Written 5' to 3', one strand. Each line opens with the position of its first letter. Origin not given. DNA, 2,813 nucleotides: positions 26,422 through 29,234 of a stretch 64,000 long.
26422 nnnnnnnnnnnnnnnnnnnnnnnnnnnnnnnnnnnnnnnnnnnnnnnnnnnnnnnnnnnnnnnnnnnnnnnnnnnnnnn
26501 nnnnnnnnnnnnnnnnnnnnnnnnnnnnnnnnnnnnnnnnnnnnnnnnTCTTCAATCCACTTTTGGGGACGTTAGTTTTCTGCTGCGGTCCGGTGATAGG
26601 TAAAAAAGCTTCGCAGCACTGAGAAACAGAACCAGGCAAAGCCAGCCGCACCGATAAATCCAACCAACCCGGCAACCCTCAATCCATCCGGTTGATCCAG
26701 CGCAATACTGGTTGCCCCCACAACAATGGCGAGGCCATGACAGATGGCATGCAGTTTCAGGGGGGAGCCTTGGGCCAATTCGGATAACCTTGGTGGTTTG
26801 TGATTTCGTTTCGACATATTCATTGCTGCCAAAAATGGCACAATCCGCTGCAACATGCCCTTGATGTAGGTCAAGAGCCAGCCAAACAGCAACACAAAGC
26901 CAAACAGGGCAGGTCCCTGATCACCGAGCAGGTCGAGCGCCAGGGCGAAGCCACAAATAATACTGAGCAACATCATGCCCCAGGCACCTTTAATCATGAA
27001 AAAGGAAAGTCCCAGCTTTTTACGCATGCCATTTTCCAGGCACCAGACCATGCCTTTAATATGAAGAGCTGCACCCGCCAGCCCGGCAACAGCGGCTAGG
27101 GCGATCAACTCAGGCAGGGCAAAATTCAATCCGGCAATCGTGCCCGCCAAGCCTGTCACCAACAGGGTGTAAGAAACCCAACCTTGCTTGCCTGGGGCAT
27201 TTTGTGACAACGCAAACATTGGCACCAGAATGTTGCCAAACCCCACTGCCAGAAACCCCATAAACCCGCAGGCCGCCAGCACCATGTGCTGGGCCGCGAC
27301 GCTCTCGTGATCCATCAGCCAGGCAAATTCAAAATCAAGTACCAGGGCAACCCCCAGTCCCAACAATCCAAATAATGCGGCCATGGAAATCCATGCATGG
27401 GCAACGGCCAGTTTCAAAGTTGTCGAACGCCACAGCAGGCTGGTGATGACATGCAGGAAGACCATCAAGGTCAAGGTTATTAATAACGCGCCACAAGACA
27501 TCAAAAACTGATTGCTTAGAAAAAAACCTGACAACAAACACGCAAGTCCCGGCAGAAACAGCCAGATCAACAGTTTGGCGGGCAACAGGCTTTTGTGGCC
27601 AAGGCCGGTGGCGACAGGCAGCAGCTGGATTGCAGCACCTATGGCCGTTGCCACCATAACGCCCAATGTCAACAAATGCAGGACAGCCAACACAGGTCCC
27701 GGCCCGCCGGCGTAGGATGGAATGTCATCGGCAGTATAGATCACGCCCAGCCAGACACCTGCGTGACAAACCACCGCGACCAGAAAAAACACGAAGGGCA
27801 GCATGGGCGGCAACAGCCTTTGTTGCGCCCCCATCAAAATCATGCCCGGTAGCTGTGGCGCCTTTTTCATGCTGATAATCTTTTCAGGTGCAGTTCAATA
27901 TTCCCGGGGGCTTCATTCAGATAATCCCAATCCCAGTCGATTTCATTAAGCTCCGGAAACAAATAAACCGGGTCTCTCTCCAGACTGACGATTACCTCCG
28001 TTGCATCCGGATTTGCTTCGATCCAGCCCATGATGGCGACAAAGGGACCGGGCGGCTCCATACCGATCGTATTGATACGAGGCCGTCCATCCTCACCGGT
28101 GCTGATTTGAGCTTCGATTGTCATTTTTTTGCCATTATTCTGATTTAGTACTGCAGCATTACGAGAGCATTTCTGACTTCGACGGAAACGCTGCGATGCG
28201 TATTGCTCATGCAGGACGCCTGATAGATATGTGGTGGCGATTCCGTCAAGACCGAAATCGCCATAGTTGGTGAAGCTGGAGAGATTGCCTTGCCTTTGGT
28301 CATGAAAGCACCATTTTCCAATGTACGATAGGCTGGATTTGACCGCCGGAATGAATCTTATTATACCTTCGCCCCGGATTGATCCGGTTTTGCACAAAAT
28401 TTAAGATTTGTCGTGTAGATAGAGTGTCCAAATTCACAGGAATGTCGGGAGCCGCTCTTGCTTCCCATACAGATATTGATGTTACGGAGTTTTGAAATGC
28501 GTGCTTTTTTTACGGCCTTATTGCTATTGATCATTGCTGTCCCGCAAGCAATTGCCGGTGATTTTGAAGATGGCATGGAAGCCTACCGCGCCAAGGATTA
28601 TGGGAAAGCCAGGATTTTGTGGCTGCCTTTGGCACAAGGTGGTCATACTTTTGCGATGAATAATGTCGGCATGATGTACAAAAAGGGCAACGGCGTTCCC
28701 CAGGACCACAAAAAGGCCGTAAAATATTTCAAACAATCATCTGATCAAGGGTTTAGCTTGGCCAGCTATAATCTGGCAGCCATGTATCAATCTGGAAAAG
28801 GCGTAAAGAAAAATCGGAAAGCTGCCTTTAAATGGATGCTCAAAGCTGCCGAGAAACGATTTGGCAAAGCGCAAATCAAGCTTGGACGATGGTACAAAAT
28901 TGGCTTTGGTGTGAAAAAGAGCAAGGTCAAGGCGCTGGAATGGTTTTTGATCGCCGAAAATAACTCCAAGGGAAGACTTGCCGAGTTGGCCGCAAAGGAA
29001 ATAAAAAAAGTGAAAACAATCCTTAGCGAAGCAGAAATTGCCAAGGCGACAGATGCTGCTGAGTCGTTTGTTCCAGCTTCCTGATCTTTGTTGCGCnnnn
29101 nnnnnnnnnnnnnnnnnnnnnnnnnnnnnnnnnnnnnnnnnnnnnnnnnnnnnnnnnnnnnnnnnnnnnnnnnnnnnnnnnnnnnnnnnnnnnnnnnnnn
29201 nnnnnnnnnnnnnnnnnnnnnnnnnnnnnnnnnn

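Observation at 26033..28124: Three-gene operon of a small unknown protein, a His-rich 12-TM membrane protein and a hemerythrin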

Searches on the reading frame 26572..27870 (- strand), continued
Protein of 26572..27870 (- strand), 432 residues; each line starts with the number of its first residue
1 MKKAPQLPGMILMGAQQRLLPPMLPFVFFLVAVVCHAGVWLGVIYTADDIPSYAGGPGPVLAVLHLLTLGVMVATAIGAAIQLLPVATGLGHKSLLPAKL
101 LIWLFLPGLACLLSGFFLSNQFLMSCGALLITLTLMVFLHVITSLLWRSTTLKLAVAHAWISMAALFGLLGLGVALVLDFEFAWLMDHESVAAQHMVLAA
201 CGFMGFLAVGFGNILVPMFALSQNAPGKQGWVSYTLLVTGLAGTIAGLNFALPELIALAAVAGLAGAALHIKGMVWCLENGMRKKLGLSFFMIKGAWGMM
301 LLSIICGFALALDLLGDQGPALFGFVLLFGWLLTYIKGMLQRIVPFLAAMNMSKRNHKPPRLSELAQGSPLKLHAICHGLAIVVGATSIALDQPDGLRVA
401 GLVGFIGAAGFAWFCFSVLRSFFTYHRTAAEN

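Call 58: search_protein_families(library=pfam, proteins=[L076:2003-2473:+, L076:2470-4776:+, L076:4773-5735:+, L076:7854-8837:+, L076:9161-10009:-, L076:11328-12647:-, L031:394-1845:+, L031:4128-5132:+, L031:5098-5619:+, L044:734-1171:-], max_evalue=0.001)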
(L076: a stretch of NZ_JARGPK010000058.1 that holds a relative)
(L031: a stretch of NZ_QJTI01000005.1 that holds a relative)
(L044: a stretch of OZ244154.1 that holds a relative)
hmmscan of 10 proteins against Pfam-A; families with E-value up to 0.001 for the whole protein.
L076:2003-2473:+ (156 aa): 3 families
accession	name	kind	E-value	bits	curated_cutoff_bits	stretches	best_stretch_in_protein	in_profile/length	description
PF01799.25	Fer2_2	-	1.2e-28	99.5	30.3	1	75-147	1-74/75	[2Fe-2S] binding domain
PF00111.32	Fer2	-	3.3e-07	30.6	21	1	8-61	2-72/77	2Fe-2S iron-sulfur cluster binding domain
PF13085.11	Fer2_3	-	2.8e-06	27.7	27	1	39-73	50-86/107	2Fe-2S iron-sulfur cluster binding domain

L076:2470-4776:+ (768 aa): 4 families
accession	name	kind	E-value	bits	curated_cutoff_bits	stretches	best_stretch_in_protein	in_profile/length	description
PF02738.23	MoCoBD_1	-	3.5e-75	252.7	27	1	141-386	1-244/244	Molybdopterin cofactor-binding domain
PF20256.3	MoCoBD_2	-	2.9e-73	247.3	27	1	422-695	16-283/283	Molybdopterin cofactor-binding domain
PF01315.27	Ald_Xan_dh_C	-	1.6e-28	99.6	31.3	1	19-121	1-106/110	Aldehyde oxidase and xanthine dehydrogenase, a/b hammerhead domain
PF00497.25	SBP_bac_3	-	0.00086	19.5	26.4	0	709-754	10-54/132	Bacterial extracellular solute-binding proteins, family 3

L076:4773-5735:+ (320 aa): 1 family
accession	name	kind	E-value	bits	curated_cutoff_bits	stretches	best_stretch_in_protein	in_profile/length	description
PF00941.27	FAD_binding_5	-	1.8e-40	138.9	27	1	7-214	2-169/170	FAD binding domain in molybdopterin dehydrogenase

L076:7854-8837:+ (327 aa): 6 families
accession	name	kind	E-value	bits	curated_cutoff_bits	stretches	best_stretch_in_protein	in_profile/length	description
PF00583.31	Acetyltransf_1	-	2.8e-22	79.6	20.7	2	215-315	21-116/116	Acetyltransferase (GNAT) family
PF13508.13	Acetyltransf_7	-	1.9e-16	60.7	27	1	231-316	6-83/84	Acetyltransferase (GNAT) domain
PF13673.13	Acetyltransf_10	-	1.1e-09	38.8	23.6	1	213-318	16-110/128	Acetyltransferase (GNAT) domain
PF14542.12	Acetyltransf_CG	-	4e-05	24.1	30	0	254-285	20-51/80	GCN5-related N-acetyl-transferase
PF08445.16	FR47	-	7.3e-05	23.1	22.1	0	260-317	23-79/86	FR47-like protein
PF13302.13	Acetyltransf_3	-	0.00015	22.9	25.4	0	209-316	36-138/138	Acetyltransferase (GNAT) domain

L076:9161-10009:- (282 aa): 1 family
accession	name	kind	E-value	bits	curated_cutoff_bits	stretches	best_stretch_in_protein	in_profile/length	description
PF01869.26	BcrAD_BadFG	-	2.2e-68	231.1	31.5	1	6-265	2-271/271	BadF/BadG/BcrA/BcrD ATPase family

L076:11328-12647:- (439 aa): 1 family
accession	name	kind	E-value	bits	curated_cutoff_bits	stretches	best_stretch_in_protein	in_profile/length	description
PF06050.19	HGD-D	-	8.3e-62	210.2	28.4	1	57-427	6-341/342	2-hydroxyglutaryl-CoA dehydratase, D-component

L031:394-1845:+ (483 aa): 2 families
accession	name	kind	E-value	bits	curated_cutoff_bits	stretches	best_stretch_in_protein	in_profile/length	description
PF05048.19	NosD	-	7.5e-49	166.5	23.6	2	177-404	2-209/212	Periplasmic copper-binding protein (NosD)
PF13229.12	Beta_helix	-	1e-18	67.9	25.9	1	193-376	1-158/158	Right handed beta helix region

L031:4128-5132:+ (334 aa): 1 family
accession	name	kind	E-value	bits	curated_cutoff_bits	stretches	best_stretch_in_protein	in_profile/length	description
PF02424.20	ApbE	-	4.5e-65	220.2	25.6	1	46-321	2-265/266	ApbE family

L031:5098-5619:+ (173 aa): 1 family
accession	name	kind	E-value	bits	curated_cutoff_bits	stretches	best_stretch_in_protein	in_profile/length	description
PF03653.18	UPF0093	-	4.4e-05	24.2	34.2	1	23-161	7-141/146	Uncharacterised protein family (UPF0093)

L044:734-1171:- (145 aa): 1 family
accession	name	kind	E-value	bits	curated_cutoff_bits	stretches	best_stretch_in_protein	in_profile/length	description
PF02082.26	Rrf2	-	1.4e-24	87.2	30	1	6-130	4-131/132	Iron-dependent Transcriptional regulator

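Call 70: search_protein_representatives(alignment_id=A1)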
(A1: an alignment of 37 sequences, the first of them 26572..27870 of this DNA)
Query: 37 sequences, 428 profile positions. Proteins with E-value up to 0.001 (for the whole library): 2115; up to 1e-10: 1250; up to 1e-30: 185. The best 150 are listed.
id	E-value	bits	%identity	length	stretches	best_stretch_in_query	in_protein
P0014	2.1e-179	613.9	-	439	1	3-425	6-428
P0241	2.6e-167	574.1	-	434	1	1-425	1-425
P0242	1.9e-156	538.3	-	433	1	1-421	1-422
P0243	2.6e-156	537.8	-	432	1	6-419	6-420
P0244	2.0e-155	534.9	-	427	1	2-420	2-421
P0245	4.2e-148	510.8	-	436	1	4-419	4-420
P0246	6.9e-146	503.5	-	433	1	4-422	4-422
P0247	2.5e-143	495.0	-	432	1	6-421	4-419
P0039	7.3e-143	493.5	-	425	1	9-425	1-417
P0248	1.5e-140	485.9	-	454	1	2-423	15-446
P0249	6.2e-139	480.5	-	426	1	6-420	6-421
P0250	4.0e-138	477.9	-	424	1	1-420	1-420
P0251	4.4e-138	477.7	-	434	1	3-425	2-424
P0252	1.4e-137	476.1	-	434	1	4-419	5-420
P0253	1.7e-135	469.2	-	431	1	1-417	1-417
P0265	1.9e-125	436.1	-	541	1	2-424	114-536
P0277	9.4e-113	394.3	-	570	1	5-423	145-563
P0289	1.1e-105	371.0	-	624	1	8-420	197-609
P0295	1.0e-100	354.6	-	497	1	4-419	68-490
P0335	4.3e-64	234.0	-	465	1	12-420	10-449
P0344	4.8e-57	210.7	-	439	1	19-424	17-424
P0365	3.9e-46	174.8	-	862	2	17-418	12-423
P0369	1.7e-43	166.1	-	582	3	3-89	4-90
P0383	8.1e-38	147.4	-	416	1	20-416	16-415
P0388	1.8e-36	143.0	-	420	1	20-417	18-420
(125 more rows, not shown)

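Call 71: search_protein_families(library=pfam, proteins=[P0265, P0277, P0289, P0295, P0365, P0369, P0383, P0388, P0344, P0335], max_evalue=0.01)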
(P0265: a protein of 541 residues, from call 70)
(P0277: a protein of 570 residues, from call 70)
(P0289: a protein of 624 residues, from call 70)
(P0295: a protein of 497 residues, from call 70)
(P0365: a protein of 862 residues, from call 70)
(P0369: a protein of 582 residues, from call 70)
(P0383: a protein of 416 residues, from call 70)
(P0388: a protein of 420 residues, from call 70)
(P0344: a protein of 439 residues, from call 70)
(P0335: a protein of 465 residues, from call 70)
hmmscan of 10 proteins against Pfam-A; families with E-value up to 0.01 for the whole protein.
P0265 (541 aa): 1 family
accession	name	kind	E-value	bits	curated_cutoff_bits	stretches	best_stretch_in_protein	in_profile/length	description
PF10006.14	DUF2249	-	2.8e-10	40.3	29.5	1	18-84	2-69/70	Uncharacterized conserved protein (DUF2249)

P0277 (570 aa): 1 family
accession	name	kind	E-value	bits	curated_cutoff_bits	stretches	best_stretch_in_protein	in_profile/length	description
PF10006.14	DUF2249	-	4.9e-10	39.5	29.5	1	55-121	2-69/70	Uncharacterized conserved protein (DUF2249)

P0289 (624 aa): 1 family
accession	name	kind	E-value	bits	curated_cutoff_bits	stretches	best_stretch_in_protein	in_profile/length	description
PF10006.14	DUF2249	-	1.3e-07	31.8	29.5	1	102-170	1-70/70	Uncharacterized conserved protein (DUF2249)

P0295 (497 aa): 0 families

P0365 (862 aa): 0 families

P0369 (582 aa): 1 family
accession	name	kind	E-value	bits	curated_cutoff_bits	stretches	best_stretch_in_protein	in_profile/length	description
PF01814.28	Hemerythrin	-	0.0013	19.6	25.3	1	471-554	4-79/127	Hemerythrin HHE cation binding domain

P0383 (416 aa): 1 family
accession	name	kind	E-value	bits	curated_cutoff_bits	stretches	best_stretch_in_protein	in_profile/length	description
PF00115.25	COX1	-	6e-06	25.8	34.8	2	18-110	309-400/436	Cytochrome C and Quinol oxidase polypeptide I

P0388 (420 aa): 1 family
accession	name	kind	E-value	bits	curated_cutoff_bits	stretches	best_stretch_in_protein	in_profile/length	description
PF00115.25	COX1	-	4.7e-09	36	34.8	1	58-112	347-400/436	Cytochrome C and Quinol oxidase polypeptide I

P0344 (439 aa): 0 families

P0335 (465 aa): 0 families

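Call 87: search_protein_families(library=pfam, proteins=[L011:5140-5997:+, L012:5183-5995:+, L006:2289-2867:+], max_evalue=0.001)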
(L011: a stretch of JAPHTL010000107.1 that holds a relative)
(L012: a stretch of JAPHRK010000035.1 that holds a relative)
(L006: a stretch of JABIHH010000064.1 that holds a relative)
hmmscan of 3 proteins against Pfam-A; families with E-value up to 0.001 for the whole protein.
L011:5140-5997:+ (285 aa): 1 family
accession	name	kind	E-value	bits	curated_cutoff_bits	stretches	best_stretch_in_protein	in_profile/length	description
PF10006.14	DUF2249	-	1.2e-24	86.3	29.5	2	216-281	1-69/70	Uncharacterized conserved protein (DUF2249)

L012:5183-5995:+ (270 aa): 2 families
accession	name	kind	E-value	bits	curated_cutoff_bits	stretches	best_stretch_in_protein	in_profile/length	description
PF10006.14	DUF2249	-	4.5e-23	81.3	29.5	2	103-171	1-70/70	Uncharacterized conserved protein (DUF2249)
PF01206.22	TusA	-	7.5e-07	29.3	28.6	1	196-232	2-38/70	Sulfurtransferase TusA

L006:2289-2867:+ (192 aa): 1 family
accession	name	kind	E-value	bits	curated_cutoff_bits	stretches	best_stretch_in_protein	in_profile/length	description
PF10006.14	DUF2249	-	6.7e-19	67.9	29.5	2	123-185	2-67/70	Uncharacterized conserved protein (DUF2249)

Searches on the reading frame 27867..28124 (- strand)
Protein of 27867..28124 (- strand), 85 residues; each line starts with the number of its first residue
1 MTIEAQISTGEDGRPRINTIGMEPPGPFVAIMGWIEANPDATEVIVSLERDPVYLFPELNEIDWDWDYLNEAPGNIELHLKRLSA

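Call 3: search_protein_families(library=pfam, proteins=[window:27867-28124:-], max_evalue=0.01)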
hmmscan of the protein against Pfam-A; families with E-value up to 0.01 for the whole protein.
window:27867-28124:- (85 aa): 1 family
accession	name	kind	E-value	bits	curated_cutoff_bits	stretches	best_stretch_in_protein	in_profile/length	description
PF10006.14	DUF2249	-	1.9e-08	34.4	29.5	1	21-82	6-70/70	Uncharacterized conserved protein (DUF2249)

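Call 4: search_protein_families(library=ncbifam, proteins=[window:27867-28124:-], max_evalue=0.01)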
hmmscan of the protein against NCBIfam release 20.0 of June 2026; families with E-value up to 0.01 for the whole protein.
window:27867-28124:- (85 aa): 0 families

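Call 64: search_solved_structures(query=window:27867-28124:-, max_evalue=10)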
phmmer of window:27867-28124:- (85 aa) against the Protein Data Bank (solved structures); distinct sequences matched with E-value up to 10: 0.

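Call 75: find_homologous_proteins(query=window:27867-28124:-, max_evalue=0.001)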
Query window:27867-28124:- (85 aa): 5 proteins with E <= 0.001 among 5 candidates.
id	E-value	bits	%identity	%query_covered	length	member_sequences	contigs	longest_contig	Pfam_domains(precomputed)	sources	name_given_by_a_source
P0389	1.9e-46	174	92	100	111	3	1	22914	PF10006.15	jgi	jgi:hypothetical protein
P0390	4.2e-34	134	75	98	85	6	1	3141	PF10006.15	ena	-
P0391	1.4e-33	132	72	100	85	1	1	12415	PF10006.15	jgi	jgi:hypothetical protein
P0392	1.5e-31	126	70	93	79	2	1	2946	PF10006.15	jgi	-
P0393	6.2e-30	121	87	73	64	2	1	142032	PF10006.15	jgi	jgi:hypothetical protein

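Call 82: predict_structure(alignment_id=A5)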
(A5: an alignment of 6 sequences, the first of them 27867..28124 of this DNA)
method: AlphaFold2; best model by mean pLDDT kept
length: 85 residues; sequences in the alignment: 6
mean_pLDDT: 87.9   pTM: 0.76
mean pLDDT of the five models: 87.9, 85.6, 85.0, 84.2, 51.0
residues with pLDDT >= 90: 46; 70-90: 35; 50-70: 3; < 50: 1
segments of 3 or more residues with pLDDT < 50: none
pLDDT, mean of each block of 10 residues (from residue 1): 76 91 89 91 92 85 91 91 81
secondary structure, 60 per line:
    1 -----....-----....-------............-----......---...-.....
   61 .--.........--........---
elements in order: E6-9 E15-18 H26-37 E43-48 H56-61 E64-72 E75-82

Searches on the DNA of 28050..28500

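Call 56: search_rna_families(source=window, start=28050, end=28500, threshold=evalue, max_evalue=1)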
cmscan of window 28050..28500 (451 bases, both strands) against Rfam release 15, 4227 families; matches with E-value up to 1: 0.
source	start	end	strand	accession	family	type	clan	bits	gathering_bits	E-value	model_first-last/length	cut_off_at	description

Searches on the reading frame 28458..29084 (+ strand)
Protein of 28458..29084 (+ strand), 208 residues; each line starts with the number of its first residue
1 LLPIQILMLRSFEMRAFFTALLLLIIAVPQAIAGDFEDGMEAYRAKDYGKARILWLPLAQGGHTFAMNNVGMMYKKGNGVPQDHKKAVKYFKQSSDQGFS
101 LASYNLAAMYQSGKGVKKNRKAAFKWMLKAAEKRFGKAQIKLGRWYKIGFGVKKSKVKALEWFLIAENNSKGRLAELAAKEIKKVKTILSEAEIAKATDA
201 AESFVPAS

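Call 3: search_protein_families(library=pfam, proteins=[window:28458-29084:+], max_evalue=0.01)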
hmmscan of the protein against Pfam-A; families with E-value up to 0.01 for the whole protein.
window:28458-29084:+ (208 aa): 1 family
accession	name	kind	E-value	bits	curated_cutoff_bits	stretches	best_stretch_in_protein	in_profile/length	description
PF08238.18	Sel1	-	5.5e-29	100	30.7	3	66-98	3-35/36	Sel1 repeat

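Call 4: search_protein_families(library=ncbifam, proteins=[window:28458-29084:+], max_evalue=0.01)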
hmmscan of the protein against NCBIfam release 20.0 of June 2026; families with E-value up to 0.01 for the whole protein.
window:28458-29084:+ (208 aa): 4 families
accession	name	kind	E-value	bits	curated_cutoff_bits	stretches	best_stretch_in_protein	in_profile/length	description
NF033786.1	phenyl_MerG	equivalog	4.3e-15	56.3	350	1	55-183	56-193/217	phenylmercury resistance protein MerG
NF038194.1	AlgK_TPR_lipo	equivalog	5.8e-08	31.8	700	1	70-197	304-426/448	alginate biosynthesis TPR repeat lipoprotein AlgK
NF047621.1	FlgprotMotXVib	equivalog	2.5e-07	30.4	330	1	59-130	103-174/211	flagellar protein MotX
NF045484.1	TransRegExoR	equivalog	2.4e-05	23.7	450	1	86-131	61-106/267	exopolysaccharide production regulator ExoR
